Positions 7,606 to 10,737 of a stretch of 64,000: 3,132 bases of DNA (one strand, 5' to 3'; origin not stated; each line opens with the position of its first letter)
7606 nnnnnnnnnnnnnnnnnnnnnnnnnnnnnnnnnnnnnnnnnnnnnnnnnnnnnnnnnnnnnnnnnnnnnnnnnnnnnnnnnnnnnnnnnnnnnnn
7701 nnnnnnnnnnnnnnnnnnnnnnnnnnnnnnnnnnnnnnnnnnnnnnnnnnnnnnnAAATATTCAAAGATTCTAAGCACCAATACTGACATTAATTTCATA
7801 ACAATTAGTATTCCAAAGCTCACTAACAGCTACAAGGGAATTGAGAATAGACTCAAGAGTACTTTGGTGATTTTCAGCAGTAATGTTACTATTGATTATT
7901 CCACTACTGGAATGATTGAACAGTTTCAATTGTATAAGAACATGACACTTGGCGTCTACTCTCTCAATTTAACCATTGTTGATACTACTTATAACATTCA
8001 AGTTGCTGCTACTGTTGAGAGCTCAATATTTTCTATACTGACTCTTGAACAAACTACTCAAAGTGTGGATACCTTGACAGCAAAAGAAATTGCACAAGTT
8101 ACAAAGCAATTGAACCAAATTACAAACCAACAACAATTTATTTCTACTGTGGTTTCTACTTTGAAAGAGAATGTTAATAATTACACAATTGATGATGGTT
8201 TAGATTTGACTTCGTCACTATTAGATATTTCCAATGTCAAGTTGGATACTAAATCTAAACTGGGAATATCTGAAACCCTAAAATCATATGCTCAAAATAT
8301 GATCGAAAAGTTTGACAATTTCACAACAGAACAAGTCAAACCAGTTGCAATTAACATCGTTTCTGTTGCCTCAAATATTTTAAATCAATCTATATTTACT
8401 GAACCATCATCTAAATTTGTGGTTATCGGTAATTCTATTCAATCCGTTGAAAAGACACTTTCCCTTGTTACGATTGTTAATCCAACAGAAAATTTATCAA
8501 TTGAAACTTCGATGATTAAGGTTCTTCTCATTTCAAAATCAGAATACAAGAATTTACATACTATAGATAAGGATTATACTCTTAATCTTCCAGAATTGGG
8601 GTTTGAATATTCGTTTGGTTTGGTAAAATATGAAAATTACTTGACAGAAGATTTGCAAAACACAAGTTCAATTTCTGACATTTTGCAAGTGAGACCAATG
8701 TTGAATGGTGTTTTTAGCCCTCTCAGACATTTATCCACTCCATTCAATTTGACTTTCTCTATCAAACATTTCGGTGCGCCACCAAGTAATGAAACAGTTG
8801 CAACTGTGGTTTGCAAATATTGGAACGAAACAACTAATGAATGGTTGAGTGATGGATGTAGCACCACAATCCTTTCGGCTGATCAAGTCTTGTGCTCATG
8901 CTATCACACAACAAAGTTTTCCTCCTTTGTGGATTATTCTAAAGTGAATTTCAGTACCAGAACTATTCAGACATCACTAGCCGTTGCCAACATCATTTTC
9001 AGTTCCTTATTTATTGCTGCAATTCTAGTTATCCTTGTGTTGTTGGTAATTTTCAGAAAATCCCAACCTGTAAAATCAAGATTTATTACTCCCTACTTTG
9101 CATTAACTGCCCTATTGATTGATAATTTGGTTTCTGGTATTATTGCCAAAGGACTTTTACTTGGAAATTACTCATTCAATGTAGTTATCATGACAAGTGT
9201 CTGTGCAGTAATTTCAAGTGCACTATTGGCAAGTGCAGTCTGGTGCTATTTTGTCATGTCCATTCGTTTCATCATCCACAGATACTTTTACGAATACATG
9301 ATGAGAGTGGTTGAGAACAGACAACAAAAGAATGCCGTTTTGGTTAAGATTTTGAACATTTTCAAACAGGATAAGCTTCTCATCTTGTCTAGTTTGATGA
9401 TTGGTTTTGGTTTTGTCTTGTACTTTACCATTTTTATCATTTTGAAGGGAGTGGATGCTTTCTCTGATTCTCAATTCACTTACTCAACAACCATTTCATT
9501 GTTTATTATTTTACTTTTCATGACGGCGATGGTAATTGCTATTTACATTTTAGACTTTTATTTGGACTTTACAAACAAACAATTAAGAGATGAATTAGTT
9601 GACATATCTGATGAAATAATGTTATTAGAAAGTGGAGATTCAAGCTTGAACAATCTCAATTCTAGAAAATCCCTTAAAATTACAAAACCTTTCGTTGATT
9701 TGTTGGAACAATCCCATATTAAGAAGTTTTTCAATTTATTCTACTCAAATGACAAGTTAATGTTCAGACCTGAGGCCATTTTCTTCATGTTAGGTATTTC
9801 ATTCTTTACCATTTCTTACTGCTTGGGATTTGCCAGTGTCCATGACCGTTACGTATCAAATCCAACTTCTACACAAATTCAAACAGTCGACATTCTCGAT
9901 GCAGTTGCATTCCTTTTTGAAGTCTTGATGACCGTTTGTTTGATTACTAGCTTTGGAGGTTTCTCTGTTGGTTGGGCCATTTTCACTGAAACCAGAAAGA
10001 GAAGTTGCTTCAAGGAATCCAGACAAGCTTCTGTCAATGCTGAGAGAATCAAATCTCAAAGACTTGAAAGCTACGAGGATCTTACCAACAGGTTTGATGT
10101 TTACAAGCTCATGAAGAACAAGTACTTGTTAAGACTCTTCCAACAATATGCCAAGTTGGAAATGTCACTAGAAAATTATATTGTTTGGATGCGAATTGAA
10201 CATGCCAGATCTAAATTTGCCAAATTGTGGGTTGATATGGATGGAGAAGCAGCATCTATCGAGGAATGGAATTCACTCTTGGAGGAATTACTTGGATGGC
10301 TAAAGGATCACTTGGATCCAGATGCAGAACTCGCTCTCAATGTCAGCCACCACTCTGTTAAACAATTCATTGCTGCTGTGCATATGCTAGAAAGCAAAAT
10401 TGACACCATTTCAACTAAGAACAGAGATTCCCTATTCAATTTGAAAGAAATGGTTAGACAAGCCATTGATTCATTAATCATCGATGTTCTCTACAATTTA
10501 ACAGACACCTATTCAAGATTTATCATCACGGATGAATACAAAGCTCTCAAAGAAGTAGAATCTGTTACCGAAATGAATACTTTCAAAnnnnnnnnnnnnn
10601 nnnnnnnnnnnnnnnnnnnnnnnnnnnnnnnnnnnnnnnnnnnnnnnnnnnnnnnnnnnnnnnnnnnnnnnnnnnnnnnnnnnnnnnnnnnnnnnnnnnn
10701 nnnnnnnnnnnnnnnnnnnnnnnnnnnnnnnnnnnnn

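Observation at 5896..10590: Single ORF fusing EGF-repeat ectodomain, GPS motif, 7TM core and a C-terminal RGS domain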

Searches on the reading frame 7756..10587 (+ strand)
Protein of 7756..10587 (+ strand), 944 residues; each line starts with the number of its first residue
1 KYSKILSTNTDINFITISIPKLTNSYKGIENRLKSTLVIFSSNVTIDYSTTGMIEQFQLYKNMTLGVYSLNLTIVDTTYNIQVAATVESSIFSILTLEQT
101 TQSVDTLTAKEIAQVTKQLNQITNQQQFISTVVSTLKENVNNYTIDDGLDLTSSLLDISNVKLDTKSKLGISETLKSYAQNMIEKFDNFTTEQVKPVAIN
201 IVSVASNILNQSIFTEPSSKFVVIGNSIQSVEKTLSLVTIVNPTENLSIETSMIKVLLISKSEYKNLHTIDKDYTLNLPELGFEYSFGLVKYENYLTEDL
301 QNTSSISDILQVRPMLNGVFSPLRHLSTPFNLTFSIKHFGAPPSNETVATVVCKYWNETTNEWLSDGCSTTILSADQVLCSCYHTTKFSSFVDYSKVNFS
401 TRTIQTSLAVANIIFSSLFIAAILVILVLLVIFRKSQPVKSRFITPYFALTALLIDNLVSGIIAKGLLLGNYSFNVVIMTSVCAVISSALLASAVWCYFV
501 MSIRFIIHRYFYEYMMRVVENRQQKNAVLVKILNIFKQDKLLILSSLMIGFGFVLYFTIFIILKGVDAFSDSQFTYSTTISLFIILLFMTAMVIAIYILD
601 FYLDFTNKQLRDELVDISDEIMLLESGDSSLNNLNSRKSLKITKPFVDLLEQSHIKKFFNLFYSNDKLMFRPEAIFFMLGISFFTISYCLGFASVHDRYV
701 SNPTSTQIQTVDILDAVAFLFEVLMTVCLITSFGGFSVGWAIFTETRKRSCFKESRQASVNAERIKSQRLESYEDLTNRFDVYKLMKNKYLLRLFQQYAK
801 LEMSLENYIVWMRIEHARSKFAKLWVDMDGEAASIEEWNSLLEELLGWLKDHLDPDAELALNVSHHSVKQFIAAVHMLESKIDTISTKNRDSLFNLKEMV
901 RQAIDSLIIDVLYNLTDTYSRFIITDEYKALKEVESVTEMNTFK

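Call 28: search_protein_representatives(protein=window:7756-10587:+)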
Query: 944 residues. Proteins with E-value up to 0.001 (for the whole library): 204; up to 1e-10: 90; up to 1e-30: 41. The best 150 are listed.
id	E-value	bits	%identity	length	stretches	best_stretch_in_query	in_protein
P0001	0.0e+00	2030.2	100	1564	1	1-944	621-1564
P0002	4.7e-158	544.5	38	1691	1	5-942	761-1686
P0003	4.3e-155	534.6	38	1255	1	20-943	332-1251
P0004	2.4e-150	519.0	46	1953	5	647-943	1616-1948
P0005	4.8e-149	514.7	40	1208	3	15-627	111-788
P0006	4.9e-85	302.9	30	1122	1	63-934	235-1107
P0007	1.4e-69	251.8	33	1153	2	305-941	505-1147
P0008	6.0e-67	243.1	30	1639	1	89-935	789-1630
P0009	2.9e-65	237.5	31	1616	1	56-939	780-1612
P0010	1.1e-64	235.5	31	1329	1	98-939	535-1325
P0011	6.1e-58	213.3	32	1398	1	102-935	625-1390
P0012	1.5e-57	212.0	33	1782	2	520-942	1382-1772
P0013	4.8e-55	203.7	30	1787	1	1-933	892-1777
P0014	6.0e-54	200.1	30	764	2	262-521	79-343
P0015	1.2e-49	185.8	29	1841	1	22-938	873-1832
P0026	1.2e-36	142.9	25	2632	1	285-932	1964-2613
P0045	1.0e-29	119.9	29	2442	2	220-812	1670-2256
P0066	1.3e-21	93.1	26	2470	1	284-936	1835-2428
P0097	9.5e-08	47.2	30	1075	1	323-490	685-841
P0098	3.1e-07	45.5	33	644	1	350-428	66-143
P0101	9.1e-07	44.0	28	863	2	312-423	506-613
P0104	1.2e-06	43.6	30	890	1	267-509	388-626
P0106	3.6e-06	42.0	26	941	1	307-495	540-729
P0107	3.7e-06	42.0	37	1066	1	291-400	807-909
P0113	7.5e-06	41.0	26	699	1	229-416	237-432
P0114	1.4e-05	40.1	31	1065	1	342-497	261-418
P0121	2.7e-05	39.1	27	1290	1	348-438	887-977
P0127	5.6e-05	38.1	34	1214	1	250-393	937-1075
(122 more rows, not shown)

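Call 31: list_cluster_members(proteins=[P0002, P0003, P0004, P0005, P0006, P0008, P0015, P0026, P0045, P0066])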
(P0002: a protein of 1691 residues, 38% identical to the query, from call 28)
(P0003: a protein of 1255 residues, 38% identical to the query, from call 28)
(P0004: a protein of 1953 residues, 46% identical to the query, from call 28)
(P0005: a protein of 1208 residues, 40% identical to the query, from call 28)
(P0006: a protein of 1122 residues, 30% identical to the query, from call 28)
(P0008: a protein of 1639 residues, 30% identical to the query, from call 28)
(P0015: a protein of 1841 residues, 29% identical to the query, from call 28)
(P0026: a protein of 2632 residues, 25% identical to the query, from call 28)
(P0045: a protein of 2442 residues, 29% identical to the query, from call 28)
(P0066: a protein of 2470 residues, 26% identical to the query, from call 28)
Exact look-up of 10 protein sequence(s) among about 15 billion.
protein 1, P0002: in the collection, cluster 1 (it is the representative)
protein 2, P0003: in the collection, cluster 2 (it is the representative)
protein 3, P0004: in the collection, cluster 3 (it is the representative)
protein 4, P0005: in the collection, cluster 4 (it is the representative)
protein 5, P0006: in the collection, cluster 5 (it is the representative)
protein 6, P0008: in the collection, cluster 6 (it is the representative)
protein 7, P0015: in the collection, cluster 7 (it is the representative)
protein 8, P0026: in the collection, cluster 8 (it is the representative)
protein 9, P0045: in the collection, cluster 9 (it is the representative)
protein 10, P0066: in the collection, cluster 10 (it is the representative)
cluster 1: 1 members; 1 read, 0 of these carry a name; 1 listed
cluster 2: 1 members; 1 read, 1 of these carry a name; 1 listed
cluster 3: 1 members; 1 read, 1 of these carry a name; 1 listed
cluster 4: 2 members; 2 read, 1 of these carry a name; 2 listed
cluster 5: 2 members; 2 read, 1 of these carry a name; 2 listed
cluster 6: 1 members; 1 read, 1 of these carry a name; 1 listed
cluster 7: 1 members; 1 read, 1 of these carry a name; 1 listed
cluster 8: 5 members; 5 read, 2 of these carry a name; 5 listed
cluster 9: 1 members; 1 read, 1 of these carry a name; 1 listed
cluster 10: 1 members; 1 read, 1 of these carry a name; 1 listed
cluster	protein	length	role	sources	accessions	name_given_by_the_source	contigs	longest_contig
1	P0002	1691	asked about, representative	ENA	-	-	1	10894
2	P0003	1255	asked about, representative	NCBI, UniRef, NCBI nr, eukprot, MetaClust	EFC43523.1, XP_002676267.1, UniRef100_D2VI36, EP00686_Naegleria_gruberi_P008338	predicted protein [Naegleria gruberi] | Predicted protein n=1 Tax=Naegleria gruberi TaxID=5762 RepID=D2VI36_NAEGR | uncharacterized protein NAEGRDRAFT_49726 [Naegleria gruberi]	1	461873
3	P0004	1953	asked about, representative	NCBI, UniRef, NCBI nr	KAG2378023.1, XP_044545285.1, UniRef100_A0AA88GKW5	hypothetical protein C9374_008645 [Naegleria lovaniensis] | EGF-like domain-containing protein n=1 Tax=Naegleria lovaniensis TaxID=51637 ... | uncharacterized protein C9374_008645 [Naegleria lovaniensis]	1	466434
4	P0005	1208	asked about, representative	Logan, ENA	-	-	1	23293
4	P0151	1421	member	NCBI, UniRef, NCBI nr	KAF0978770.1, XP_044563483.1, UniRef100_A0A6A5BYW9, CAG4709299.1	hypothetical protein FDP41_001840 [Naegleria fowleri] | GPS domain-containing protein n=1 Tax=Naegleria fowleri TaxID=5763 RepID=A0A6A5BYW9_NAEFO | uncharacterized protein FDP41_001840 [Naegleria fowleri]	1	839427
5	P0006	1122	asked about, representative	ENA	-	-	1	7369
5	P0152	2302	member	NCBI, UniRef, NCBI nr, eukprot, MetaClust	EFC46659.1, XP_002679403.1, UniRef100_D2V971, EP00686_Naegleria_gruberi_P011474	predicted protein [Naegleria gruberi] | Predicted protein n=1 Tax=Naegleria gruberi TaxID=5762 RepID=D2V971_NAEGR | uncharacterized protein NAEGRDRAFT_65586 [Naegleria gruberi]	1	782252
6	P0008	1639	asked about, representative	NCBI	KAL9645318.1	hypothetical protein ABK040_002517 [Willaertia magna]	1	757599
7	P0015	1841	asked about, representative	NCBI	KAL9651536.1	hypothetical protein ABK040_001482 [Willaertia magna]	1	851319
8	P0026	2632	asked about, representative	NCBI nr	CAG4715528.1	unnamed protein product [Naegleria fowleri]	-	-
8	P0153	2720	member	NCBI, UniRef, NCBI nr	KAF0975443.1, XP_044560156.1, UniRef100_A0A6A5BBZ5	hypothetical protein FDP41_005437 [Naegleria fowleri] | Uncharacterized protein n=1 Tax=Naegleria fowleri TaxID=5763 RepID=A0A6A5BBZ5_NAEFO | uncharacterized protein FDP41_005437 [Naegleria fowleri]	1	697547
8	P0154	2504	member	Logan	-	-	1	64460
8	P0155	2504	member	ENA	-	-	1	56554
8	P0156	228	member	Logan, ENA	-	-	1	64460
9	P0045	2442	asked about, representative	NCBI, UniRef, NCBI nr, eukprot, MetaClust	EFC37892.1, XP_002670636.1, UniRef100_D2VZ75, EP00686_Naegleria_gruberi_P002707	predicted protein [Naegleria gruberi] | Predicted protein n=1 Tax=Naegleria gruberi TaxID=5762 RepID=D2VZ75_NAEGR | uncharacterized protein NAEGRDRAFT_74387 [Naegleria gruberi]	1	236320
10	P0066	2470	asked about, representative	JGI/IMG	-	hypothetical protein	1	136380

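Call 59: search_protein_families(library=pfam, proteins=[P0097, P0101, P0104, P0106, P0107, P0113, P0114, P0121, P0127, P0098], max_evalue=0.0001)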
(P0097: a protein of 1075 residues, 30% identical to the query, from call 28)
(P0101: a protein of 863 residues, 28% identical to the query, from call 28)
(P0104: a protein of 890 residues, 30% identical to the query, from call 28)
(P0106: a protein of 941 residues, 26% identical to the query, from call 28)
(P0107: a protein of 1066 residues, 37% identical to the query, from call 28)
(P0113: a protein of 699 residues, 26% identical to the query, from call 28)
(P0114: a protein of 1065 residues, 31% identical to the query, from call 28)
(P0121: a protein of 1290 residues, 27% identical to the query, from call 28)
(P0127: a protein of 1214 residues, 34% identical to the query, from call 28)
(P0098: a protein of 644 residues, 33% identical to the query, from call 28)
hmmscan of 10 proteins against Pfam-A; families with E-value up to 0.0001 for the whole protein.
P0097 (1075 aa): 6 families
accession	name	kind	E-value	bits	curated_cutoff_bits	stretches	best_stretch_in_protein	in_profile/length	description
PF00002.29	7tm_2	-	1.8e-34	119.6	20.6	1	763-1009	4-250/250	7 transmembrane receptor (Secretin family)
PF00008.33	EGF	-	2.1e-20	73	21.5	2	73-103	1-32/32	EGF-like domain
PF12661.13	hEGF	-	1.1e-16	61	29.3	2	78-99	1-22/22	Human growth factor-like EGF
PF01825.27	GPS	-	1e-14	55.2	22.5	1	706-746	1-45/45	GPCR proteolysis site, GPS, motif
PF07645.21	EGF_CA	-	8.6e-12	45.5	27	1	30-60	1-35/43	Calcium-binding EGF domain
PF25024.1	EGF_TEN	-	8.8e-12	45.6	65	1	71-182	23-130/234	Teneurin EGF domain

P0101 (863 aa): 3 families
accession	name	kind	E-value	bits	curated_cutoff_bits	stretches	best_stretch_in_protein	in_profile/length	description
PF00002.29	7tm_2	-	6.4e-44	150.5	20.6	1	592-831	3-250/250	7 transmembrane receptor (Secretin family)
PF01825.27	GPS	-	1.3e-19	70.9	22.5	2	543-579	2-44/45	GPCR proteolysis site, GPS, motif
PF16489.11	GAIN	-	8.4e-05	22.5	26.5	0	20-63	157-207/210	GPCR-Autoproteolysis INducing (GAIN) domain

P0104 (890 aa): 2 families
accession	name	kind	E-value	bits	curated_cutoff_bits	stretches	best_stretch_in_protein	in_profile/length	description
PF00002.29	7tm_2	-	2.1e-39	135.7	20.6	1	534-785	8-250/250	7 transmembrane receptor (Secretin family)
PF01825.27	GPS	-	3.7e-09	37.4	22.5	1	471-514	2-45/45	GPCR proteolysis site, GPS, motif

P0106 (941 aa): 2 families
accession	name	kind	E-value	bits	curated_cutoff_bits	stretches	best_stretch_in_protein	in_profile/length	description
PF00002.29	7tm_2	-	1.5e-22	80.5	20.6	1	636-877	4-250/250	7 transmembrane receptor (Secretin family)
PF01825.27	GPS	-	1.1e-12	48.6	22.5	1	585-624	2-45/45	GPCR proteolysis site, GPS, motif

P0107 (1066 aa): 2 families
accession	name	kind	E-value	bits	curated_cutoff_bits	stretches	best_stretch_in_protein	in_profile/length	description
PF23062.1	CUB_M02D8_5_3rd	-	8.1e-10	39.1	32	1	427-532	1-104/114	M02D8_5-like, third CUB domain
PF01825.27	GPS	-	6.6e-08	33.4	22.5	1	862-896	2-42/45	GPCR proteolysis site, GPS, motif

P0113 (699 aa): 3 families
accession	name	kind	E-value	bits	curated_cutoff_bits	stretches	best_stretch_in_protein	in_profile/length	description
PF00002.29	7tm_2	-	6.5e-36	124.3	20.6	1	420-652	3-250/250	7 transmembrane receptor (Secretin family)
PF01825.27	GPS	-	2.8e-14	53.8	22.5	1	367-407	1-45/45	GPCR proteolysis site, GPS, motif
PF05462.17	Dicty_CAR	-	3.9e-05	23.4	21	1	452-592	40-179/305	Slime mold cyclic AMP receptor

P0114 (1065 aa): 2 families
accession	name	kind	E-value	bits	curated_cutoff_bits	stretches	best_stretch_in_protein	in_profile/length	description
PF00002.29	7tm_2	-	3.3e-27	95.8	20.6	1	330-571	2-249/250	7 transmembrane receptor (Secretin family)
PF01825.27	GPS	-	4.4e-11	43.6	22.5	1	270-310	1-45/45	GPCR proteolysis site, GPS, motif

P0121 (1290 aa): 4 families
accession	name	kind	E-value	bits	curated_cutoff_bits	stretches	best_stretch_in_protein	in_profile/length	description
PF07714.23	PK_Tyr_Ser-Thr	-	1.3e-70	238.1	23.1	1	993-1236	3-256/258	Protein tyrosine and serine/threonine kinase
PF00069.31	Pkinase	-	4.8e-43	147.9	31.7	1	993-1231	3-254/263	Protein kinase domain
PF01825.27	GPS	-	1.8e-09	38.4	22.5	1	891-928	2-43/45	GPCR proteolysis site, GPS, motif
PF02415.23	Chlam_PMP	-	3.6e-07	30.2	20.6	0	507-524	1-18/19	Chlamydia polymorphic membrane protein (Chlamydia_PMP) repeat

P0127 (1214 aa): 3 families
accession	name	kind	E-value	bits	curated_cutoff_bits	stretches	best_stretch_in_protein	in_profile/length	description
PF02010.21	REJ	-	8.6e-19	67.9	25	1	361-707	52-438/452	REJ domain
PF01825.27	GPS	-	2.5e-08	34.7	22.5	1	1033-1072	1-44/45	GPCR proteolysis site, GPS, motif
PF25024.1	EGF_TEN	-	4.3e-06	26.9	65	0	728-774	82-126/234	Teneurin EGF domain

P0098 (644 aa): 1 family
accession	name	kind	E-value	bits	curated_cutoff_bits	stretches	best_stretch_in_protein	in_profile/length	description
PF01825.27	GPS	-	1.9e-07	32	22.5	1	68-105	2-43/45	GPCR proteolysis site, GPS, motif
